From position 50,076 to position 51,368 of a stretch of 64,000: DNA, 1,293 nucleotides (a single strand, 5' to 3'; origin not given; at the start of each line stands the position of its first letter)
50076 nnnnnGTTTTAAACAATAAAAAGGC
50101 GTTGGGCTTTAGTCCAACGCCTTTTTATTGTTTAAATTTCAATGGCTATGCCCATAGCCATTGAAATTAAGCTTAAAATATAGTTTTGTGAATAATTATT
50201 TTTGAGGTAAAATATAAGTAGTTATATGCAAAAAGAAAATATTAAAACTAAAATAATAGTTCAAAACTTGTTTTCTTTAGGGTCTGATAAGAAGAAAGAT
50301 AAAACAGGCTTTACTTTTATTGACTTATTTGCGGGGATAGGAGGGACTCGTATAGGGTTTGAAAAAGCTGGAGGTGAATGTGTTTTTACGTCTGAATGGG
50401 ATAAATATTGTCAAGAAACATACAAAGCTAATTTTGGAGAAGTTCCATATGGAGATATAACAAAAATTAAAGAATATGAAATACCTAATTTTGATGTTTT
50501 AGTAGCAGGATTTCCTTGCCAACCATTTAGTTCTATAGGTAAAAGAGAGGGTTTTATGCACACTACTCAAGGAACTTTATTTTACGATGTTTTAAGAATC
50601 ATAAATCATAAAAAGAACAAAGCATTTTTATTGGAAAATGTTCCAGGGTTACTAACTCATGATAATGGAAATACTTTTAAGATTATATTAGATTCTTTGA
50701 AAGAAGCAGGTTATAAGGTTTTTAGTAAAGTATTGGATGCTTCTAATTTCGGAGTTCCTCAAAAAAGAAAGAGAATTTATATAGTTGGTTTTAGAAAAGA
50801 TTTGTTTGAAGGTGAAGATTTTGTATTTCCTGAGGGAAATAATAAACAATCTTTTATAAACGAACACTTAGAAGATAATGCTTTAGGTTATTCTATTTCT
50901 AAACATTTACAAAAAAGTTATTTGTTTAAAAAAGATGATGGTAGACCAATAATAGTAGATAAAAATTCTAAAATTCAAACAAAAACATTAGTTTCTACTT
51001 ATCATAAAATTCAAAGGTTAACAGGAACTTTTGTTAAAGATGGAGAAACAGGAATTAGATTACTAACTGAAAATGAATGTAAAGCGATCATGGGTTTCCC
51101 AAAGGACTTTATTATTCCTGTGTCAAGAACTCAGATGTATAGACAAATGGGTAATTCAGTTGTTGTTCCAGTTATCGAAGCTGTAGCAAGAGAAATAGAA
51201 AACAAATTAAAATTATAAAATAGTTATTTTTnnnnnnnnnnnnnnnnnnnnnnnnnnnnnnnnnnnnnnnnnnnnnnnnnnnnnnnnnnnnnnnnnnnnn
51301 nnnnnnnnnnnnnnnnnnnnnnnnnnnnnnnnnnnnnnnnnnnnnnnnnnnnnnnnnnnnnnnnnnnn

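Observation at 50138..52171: Type II m5C R-M cassette inserted inside the spc ribosomal operon, bounded by identical 28-bp palindromic repeats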

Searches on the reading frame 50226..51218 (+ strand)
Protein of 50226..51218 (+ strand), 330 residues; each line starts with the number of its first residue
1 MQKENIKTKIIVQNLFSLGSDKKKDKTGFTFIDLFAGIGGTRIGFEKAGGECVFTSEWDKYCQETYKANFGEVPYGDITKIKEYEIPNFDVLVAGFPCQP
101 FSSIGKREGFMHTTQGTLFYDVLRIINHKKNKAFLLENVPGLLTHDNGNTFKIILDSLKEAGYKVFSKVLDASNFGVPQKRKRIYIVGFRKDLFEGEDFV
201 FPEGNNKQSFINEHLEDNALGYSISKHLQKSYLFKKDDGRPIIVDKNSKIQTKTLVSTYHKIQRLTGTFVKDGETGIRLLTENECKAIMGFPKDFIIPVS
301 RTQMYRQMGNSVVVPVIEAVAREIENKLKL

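Call 5: search_protein_families(library=pfam, proteins=[window:50226-51218:+], max_evalue=0.01)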
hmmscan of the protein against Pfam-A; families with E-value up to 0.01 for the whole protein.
window:50226-51218:+ (330 aa): 1 family
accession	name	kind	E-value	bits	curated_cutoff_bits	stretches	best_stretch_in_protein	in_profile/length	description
PF00145.23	DNA_methylase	-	1.9e-104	350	22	1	29-325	1-323/324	C-5 cytosine-specific DNA methylase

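Call 23: search_solved_structures(query=window:50226-51218:+, max_evalue=1e-10, show_alignments=2)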
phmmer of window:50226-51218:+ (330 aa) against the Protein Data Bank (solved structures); distinct sequences matched with E-value up to 1e-10: 35.
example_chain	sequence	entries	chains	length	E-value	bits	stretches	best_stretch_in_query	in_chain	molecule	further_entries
1svu_A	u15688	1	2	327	6.7e-71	242.3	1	22-215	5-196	Modification methylase HhaI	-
10mh_A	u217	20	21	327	7.2e-71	242.2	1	22-328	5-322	PROTEIN (CYTOSINE-SPECIFIC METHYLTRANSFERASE HHAI) | HaeIII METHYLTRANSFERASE | Modification methylase HhaI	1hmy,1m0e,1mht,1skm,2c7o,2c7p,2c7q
1fjx_A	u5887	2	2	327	7.8e-71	242.1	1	22-215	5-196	HHAI DNA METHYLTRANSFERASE | MODIFICATION METHYLASE HHAI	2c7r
2i9k_A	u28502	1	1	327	9e-71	241.9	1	22-328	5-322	Modification methylase HhaI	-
2uyh_A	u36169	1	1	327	9.9e-71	241.8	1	22-328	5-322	MODIFICATION METHYLASE HHAI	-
2zcj_A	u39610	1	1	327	1.8e-70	240.9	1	22-328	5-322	Modification methylase HhaI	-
2uyc_A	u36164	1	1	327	3.8e-70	239.9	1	22-328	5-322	MODIFICATION METHYLASE HHAI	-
2uz4_A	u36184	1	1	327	3.8e-70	239.9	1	22-328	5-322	MODIFICATION METHYLASE HHAI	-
2z6u_A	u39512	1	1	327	4.7e-70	239.6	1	22-328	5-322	Modification methylase HhaI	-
2z6q_A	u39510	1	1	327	4.9e-70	239.5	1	22-328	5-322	Modification methylase HhaI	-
2z6a_A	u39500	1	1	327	1.3e-69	238.1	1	22-328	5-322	Modification methylase HhaI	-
3lx6_A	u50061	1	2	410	7.8e-55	189.6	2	85-201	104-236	Cytosine-specific methyltransferase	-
3me5_A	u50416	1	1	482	1.6e-54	188.5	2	85-201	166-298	Cytosine-specific methyltransferase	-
1dct_A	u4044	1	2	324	1.4e-38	136.1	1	31-193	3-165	PROTEIN (MODIFICATION METHYLASE HAEIII)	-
3ubt_Y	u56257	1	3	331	1.8e-37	132.5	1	31-193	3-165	Modification methylase HaeIII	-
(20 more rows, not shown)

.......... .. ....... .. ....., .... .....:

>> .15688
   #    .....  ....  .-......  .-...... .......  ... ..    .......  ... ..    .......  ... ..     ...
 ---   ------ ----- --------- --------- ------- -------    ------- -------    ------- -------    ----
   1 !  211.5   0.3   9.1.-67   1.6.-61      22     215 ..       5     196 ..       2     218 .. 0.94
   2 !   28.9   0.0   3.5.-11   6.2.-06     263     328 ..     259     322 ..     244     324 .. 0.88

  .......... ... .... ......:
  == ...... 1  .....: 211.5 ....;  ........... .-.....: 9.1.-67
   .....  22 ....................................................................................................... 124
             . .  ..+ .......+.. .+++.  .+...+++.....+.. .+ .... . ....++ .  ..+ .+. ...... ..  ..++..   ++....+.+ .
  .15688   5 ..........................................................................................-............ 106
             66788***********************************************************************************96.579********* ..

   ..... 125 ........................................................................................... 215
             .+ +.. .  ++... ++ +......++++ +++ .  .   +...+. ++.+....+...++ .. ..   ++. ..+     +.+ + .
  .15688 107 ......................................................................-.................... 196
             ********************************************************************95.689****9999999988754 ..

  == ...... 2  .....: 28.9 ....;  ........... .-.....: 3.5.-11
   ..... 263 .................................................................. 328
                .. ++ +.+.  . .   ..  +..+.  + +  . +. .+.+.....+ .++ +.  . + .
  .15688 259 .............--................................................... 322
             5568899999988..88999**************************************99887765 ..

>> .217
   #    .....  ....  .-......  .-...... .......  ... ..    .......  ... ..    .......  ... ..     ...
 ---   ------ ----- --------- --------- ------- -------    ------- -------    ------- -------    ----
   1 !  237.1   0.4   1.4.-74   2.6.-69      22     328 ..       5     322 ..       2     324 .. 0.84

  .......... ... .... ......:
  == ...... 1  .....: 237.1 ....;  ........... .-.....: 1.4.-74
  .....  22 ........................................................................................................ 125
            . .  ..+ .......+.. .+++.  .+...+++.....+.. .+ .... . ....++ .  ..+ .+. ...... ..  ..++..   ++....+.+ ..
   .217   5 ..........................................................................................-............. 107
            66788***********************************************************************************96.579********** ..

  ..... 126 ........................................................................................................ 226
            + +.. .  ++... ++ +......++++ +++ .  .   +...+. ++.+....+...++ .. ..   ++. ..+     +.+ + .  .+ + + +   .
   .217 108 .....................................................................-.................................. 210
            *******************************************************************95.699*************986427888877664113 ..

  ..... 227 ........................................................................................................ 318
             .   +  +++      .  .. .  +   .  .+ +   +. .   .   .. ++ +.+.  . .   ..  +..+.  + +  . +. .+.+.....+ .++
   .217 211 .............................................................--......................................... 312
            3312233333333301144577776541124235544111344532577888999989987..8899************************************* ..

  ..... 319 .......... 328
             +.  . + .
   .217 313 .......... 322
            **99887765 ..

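Call 61: search_protein_families(library=padloc, proteins=[window:50226-51218:+], max_evalue=0.001)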
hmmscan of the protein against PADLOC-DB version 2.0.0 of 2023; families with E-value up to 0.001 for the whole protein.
window:50226-51218:+ (330 aa): 62 families (the best 25 are shown)
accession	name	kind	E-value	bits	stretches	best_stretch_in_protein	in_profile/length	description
PDLC03242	MTase_II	-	7.6e-133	441.4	1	22-329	94-400/409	Type II methyltransferase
PDLC03716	oMTase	-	8e-133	440.8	1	15-325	26-336/349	orphan methyltransferase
PDLC03272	MTase_II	-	7.6e-113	375.7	1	12-328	58-390/407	Type II methyltransferase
PDLC03361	MTase_II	-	2e-111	371.1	1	22-329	80-438/455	Type II methyltransferase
PDLC02653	DrmMII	-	5e-85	283.4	1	29-327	5-312/333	DrmMII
PDLC03217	MTase_II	-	8.5e-73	243.9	1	22-328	378-701/703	Type II methyltransferase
PDLC03378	MTase_II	-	1.6e-65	219.7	1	29-328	3-330/344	Type II methyltransferase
PDLC03733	oMTase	-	4.2e-59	198.6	3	84-201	167-300/476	orphan methyltransferase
PDLC00026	DruM2|DruM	-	6.1e-57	191.7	1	30-328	6-318/336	DNA cytosine methylase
PDLC03234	MTase_II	-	2.5e-51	173.1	2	29-207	5-188/375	Type II methyltransferase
PDLC00027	DruM2|DruM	-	1.9e-49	166.9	1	28-212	11-193/361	DNA cytosine methylase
PDLC03269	MTase_II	-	4.7e-49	165.6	1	29-213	4-188/437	Type II methyltransferase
PDLC03734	oMTase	-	2.6e-47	159.8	1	32-205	7-184/444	orphan methyltransferase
PDLC03326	MTase_II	-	8.7e-47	158.2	2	30-194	6-180/412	Type II methyltransferase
PDLC03286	MTase_II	-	9.6e-46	153.9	1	30-192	2-171/185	Type II methyltransferase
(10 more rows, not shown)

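Call 62: search_protein_families(library=ncbifam, proteins=[window:50226-51218:+], max_evalue=0.001)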
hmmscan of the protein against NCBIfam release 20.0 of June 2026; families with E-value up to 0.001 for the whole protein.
window:50226-51218:+ (330 aa): 2 families
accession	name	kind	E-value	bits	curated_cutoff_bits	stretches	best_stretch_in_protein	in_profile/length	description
TIGR00675.1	dcm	superfamily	1e-98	331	100.65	1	31-324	1-329/329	DNA (cytosine-5-)-methyltransferase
NF007772.0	PRK10458.1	subfamily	2.8e-67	227.3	710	3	79-201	160-298/472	DNA cytosine methylase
